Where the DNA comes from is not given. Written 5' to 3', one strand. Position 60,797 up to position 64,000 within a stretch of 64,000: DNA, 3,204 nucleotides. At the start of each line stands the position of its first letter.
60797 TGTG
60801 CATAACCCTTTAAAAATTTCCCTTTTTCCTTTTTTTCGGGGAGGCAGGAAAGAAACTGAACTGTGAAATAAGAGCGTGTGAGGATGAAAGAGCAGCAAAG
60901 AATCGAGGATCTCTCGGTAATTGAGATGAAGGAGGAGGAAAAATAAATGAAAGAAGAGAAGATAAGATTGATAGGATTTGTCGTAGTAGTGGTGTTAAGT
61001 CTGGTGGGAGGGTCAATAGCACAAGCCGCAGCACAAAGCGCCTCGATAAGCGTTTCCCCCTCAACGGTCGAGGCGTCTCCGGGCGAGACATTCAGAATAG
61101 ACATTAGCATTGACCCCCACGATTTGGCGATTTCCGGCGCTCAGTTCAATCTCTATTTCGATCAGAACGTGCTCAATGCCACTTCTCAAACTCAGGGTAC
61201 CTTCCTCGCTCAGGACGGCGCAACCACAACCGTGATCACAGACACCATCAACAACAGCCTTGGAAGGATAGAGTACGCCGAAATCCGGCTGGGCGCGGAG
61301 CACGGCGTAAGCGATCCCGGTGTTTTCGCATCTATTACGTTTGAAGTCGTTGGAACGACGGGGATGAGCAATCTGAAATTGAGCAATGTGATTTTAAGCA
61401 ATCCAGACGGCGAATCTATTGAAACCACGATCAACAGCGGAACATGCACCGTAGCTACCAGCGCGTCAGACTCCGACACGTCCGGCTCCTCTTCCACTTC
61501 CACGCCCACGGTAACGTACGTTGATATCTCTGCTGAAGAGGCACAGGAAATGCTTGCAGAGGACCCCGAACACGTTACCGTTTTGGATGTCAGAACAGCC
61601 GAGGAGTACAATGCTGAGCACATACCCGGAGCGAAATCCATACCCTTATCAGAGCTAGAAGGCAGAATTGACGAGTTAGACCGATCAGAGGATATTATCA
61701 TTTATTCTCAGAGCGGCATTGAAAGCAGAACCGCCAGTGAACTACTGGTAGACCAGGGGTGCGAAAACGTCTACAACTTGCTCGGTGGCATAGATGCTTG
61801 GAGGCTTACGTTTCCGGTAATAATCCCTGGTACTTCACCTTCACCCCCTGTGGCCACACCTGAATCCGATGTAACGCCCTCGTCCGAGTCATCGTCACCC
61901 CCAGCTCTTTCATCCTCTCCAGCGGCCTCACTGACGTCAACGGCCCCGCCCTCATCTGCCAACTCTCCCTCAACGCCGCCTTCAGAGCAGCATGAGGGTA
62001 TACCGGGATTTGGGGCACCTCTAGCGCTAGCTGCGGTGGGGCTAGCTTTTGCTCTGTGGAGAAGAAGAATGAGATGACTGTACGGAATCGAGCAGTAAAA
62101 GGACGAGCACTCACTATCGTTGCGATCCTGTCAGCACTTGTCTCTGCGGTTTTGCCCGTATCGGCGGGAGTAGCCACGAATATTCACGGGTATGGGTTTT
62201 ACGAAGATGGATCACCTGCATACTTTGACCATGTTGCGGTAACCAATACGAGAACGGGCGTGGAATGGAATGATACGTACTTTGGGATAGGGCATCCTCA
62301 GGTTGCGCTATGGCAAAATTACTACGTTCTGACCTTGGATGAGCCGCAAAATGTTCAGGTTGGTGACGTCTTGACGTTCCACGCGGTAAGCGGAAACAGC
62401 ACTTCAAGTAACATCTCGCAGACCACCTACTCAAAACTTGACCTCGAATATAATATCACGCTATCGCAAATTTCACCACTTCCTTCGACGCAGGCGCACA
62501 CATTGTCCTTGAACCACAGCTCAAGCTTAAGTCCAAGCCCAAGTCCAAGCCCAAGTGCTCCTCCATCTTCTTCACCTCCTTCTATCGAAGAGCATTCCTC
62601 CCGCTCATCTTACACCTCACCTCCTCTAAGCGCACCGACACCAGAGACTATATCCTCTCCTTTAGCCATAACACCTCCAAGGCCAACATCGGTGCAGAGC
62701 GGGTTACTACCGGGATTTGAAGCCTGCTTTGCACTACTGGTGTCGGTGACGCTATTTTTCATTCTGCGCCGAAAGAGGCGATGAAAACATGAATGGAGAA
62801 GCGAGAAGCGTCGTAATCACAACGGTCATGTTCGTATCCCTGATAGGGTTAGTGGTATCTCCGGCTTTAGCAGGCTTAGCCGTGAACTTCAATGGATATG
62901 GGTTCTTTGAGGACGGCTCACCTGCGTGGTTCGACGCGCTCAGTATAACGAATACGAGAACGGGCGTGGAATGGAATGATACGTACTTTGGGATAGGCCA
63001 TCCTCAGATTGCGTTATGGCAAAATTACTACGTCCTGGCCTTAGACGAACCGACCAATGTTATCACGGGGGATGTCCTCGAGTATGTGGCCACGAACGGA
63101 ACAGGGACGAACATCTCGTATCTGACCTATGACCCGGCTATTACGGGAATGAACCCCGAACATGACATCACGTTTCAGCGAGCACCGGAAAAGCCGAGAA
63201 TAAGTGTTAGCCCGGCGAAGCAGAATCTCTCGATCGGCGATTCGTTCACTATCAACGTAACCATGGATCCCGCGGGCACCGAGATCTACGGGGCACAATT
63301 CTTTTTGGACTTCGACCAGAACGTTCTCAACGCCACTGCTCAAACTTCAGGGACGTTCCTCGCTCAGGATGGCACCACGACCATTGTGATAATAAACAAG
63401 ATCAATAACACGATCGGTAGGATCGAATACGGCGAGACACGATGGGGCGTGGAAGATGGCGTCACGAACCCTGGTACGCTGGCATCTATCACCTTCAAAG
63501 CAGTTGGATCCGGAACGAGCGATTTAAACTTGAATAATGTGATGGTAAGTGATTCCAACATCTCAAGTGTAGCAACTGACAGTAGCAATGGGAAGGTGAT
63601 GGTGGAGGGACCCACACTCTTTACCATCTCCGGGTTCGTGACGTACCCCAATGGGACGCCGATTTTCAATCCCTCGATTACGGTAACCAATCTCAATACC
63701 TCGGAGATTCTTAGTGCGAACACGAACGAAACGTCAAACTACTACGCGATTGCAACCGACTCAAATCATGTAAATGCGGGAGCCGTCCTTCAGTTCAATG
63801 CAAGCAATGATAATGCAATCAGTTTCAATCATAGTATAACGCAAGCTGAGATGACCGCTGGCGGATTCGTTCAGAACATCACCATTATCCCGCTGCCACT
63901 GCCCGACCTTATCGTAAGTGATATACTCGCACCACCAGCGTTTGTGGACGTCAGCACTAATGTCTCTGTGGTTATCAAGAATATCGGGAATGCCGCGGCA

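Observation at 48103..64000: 16-kb surface locus: five paralogs of an uncharacterised 'ARLYV.W' (DUF3344-like) domain around a MacB-type ABC pump, with CARDB, PKD, cohesin, dockerin and PGF-CTERM modules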

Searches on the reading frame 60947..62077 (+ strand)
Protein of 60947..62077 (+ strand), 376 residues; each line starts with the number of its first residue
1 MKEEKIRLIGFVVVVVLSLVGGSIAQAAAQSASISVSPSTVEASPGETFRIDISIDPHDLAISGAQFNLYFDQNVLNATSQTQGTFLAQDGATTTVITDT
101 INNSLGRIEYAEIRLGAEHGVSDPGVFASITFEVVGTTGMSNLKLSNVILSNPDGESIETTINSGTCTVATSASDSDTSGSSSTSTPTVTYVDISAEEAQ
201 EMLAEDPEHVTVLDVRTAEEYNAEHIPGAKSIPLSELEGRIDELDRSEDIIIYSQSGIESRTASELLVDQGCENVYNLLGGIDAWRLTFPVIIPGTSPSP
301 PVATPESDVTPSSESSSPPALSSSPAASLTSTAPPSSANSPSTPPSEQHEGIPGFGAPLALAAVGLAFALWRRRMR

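Call 5: search_protein_families(library=pfam, proteins=[window:60947-62077:+], max_evalue=0.01)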
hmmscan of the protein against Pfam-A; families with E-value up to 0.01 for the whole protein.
window:60947-62077:+ (376 aa): 3 families
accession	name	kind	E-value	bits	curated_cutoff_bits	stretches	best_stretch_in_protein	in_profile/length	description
PF00581.25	Rhodanese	-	2.5e-20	73.3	22.2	1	195-286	1-100/102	Rhodanese-like domain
PF00963.24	Cohesin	-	4.6e-13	50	24.1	1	35-169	2-139/139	Cohesin domain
PF18204.6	PGF-CTERM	-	0.006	16.9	18.8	0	352-374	1-23/23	PGF-CTERM motif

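Call 6: search_protein_families(library=ncbifam, proteins=[window:60947-62077:+], max_evalue=0.01)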
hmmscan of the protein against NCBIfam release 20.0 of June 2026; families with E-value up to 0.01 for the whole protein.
window:60947-62077:+ (376 aa): 16 families
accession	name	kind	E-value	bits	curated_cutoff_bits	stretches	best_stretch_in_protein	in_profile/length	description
NF045521.1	rhoda_near_glyco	subfamily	4.6e-14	52.4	145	1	196-286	22-109/144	rhodanese homology domain-containing protein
NF001195.0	PRK00162.1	equivalog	1.8e-13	50.7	102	1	192-291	5-102/108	thiosulfate sulfurtransferase GlpE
NF006444.0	PRK08762.1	equivalog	3.8e-13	48.8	449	1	192-287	15-109/387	molybdopterin-synthase adenylyltransferase MoeB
NF007627.0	PRK10287.1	equivalog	3.2e-11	43.4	102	1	213-283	24-95/104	thiosulfate sulfurtransferase PspE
NF005646.0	PRK07411.1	equivalog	3.8e-11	42.7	633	1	190-286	280-380/390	molybdopterin-synthase adenylyltransferase MoeB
NF005902.0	PRK07878.1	equivalog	2.6e-10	39.7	647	1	186-286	281-382/392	adenylyltransferase/sulfurtransferase MoeZ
TIGR02981.1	phageshock_pspE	exception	2e-09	37.7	126.3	1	213-283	22-93/101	thiosulfate sulfurtransferase PspE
NF041203.1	rhodanese_LYCAU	equivalog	3.3e-08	33.2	115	1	191-286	20-117/126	rhodanese-related (seleno)protein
TIGR04271.1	ThiI_C_thiazole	equivalog_domain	5.5e-08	32.8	70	1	199-275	16-96/101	thiazole biosynthesis protein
NF001133.1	PRK00142.1-1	equivalog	2.6e-06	27.2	170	1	193-283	107-201/229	oxygen-dependent tRNA uridine(34) hydroxylase TrhO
NF008750.0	PRK11784.1-2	equivalog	2.5e-05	23.5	241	1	207-234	13-40/346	tRNA 2-selenouridine(34) synthase MnmH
TIGR04126.1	PGF_CTERM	domain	6.5e-05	22.5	24.5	1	350-374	3-27/28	PGF-CTERM sorting domain-containing protein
NF045694.1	seleno_TsoB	exception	7.1e-05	21.1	805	1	177-287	29-151/572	rhodanese/DsbD fusion-like selenoprotein TsoB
NF033833.0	rhodan_ChrE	equivalog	0.00017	21.6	120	1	198-286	9-98/108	rhodanese family chromate resistance protein ChrE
NF008752.0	PRK11784.1-4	equivalog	0.00036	19.4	266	1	197-238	6-47/357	tRNA 2-selenouridine(34) synthase MnmH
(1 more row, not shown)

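Call 43: search_solved_structures(query=window:60947-62077:+, max_evalue=0.001, show_alignments=2)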
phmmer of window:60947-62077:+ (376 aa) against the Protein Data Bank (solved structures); distinct sequences matched with E-value up to 0.001: 31.
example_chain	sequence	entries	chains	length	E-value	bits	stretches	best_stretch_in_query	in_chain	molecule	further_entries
1yt8_A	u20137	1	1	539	1.5e-18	70.7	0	210-273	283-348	thiosulfate sulfurtransferase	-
3tp9_A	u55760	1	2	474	5e-13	52.5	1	188-291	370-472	BETA-LACTAMASE and RHODANESE DOMAIN PROTEIN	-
6mxv_A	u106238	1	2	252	1.9e-11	47.3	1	211-287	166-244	Rhodanese-like family protein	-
3hix_A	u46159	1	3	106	8.3e-10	41.9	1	210-287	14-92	Alr3790 protein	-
3k9r_A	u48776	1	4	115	9e-10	41.8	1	209-287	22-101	Alr3790 protein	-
2kl3_A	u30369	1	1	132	9.6e-10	41.7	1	209-287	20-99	Alr3790 protein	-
3ilm_A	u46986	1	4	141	1.2e-09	41.4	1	210-287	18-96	Alr3790 protein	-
5ve4_A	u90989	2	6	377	1.2e-09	41.4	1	189-292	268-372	BpPRF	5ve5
5ve3_B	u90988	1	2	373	1.1e-08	38.2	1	189-288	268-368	BpPRF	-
5hbq_A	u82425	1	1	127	1.9e-08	37.5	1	192-291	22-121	Inner membrane protein YgaP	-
2mrm_A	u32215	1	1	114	2.3e-08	37.2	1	192-291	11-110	Membrane protein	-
5hbl_A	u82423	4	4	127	2.6e-08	37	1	192-291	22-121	Inner membrane protein YgaP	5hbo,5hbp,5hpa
2moi_A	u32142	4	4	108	2.6e-08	37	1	193-291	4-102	Inner membrane protein YgaP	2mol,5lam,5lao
6pfz_D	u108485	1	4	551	8.3e-08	35.3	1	198-285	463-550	NADH oxidase (NoxA-3)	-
2jtq_A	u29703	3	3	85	1.3e-07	34.7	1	213-282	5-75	Phage shock protein E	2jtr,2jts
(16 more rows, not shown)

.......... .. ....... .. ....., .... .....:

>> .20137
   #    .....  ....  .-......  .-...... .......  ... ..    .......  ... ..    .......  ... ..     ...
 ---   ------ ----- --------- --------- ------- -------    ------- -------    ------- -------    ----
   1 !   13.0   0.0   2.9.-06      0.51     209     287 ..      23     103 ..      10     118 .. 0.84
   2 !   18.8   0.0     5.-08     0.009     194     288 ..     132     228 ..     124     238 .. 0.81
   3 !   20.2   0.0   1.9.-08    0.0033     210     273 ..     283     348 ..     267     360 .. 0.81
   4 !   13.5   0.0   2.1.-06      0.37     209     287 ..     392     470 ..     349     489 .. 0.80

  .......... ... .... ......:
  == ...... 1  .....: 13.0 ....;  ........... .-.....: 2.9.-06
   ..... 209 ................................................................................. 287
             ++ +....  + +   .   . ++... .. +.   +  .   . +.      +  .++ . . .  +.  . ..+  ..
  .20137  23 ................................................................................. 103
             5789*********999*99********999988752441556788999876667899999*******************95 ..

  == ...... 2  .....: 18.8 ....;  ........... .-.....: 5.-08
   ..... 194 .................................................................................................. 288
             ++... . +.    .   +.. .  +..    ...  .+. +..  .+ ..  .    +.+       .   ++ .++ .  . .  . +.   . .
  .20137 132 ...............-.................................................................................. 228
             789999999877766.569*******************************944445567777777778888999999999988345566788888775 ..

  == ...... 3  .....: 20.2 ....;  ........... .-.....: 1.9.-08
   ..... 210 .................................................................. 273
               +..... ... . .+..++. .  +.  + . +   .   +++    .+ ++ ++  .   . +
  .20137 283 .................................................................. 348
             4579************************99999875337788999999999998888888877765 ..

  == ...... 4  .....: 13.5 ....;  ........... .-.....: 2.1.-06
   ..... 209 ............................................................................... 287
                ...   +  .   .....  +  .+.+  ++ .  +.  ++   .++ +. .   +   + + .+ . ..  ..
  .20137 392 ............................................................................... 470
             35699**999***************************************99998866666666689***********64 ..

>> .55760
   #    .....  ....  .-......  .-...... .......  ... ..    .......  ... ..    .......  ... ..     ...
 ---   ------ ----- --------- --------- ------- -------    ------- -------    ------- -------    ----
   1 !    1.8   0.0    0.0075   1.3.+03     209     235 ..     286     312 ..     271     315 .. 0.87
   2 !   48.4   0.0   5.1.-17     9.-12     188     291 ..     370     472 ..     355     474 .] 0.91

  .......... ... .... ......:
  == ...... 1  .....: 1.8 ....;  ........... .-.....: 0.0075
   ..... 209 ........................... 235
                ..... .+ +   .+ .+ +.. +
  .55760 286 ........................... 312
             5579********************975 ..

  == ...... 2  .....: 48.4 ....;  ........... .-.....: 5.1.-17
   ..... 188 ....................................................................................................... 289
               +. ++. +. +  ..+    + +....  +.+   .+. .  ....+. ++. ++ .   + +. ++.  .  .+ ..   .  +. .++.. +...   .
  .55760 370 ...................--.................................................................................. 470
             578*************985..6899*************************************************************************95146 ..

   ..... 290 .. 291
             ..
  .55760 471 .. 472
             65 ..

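Call 79: search_protein_families(library=padloc, proteins=[window:60947-62077:+], max_evalue=0.001)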
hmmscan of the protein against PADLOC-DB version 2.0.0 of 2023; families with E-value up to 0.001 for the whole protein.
window:60947-62077:+ (376 aa): 0 families

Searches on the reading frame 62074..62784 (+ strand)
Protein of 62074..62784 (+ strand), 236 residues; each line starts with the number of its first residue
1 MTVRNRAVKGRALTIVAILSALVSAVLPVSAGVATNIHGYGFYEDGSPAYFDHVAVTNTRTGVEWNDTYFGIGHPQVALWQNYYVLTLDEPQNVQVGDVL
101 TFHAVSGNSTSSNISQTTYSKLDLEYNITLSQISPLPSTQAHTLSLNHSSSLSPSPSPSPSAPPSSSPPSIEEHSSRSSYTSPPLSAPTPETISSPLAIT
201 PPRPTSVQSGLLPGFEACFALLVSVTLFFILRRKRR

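Call 5: search_protein_families(library=pfam, proteins=[window:62074-62784:+], max_evalue=0.01)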
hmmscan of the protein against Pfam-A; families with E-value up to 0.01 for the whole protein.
window:62074-62784:+ (236 aa): 0 families

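Call 6: search_protein_families(library=ncbifam, proteins=[window:62074-62784:+], max_evalue=0.01)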
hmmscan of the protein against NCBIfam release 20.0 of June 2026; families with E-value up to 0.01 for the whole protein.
window:62074-62784:+ (236 aa): 1 family
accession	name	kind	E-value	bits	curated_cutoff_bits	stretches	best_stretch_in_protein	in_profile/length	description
NF045529.2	Heimdall-CTERM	domain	0.0015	18.8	24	1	213-236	3-26/26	Heimdall-CTERM domain-containing surface protein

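Call 79: search_protein_families(library=padloc, proteins=[window:62074-62784:+], max_evalue=0.001)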
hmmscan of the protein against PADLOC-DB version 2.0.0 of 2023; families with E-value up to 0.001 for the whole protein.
window:62074-62784:+ (236 aa): 0 families

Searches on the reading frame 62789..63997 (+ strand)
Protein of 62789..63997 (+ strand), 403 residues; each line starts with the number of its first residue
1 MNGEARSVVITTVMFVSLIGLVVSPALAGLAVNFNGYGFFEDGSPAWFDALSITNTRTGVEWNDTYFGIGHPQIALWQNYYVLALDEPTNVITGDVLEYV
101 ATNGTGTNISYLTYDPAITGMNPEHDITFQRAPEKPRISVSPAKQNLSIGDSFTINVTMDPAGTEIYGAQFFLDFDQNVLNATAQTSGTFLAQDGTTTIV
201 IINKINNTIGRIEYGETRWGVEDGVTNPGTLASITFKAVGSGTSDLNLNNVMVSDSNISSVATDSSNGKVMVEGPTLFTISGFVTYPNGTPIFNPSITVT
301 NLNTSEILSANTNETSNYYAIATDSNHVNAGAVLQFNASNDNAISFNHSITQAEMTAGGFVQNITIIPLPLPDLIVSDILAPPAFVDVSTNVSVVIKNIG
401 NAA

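Call 20: search_protein_families(library=pfam, proteins=[window:62789-63997:+], max_evalue=0.001)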
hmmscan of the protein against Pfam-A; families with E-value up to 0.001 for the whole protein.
window:62789-63997:+ (403 aa): 1 family
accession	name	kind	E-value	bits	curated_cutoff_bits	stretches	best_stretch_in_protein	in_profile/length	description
PF00963.24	Cohesin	-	1.2e-07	32.5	24.1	1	146-270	9-137/139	Cohesin domain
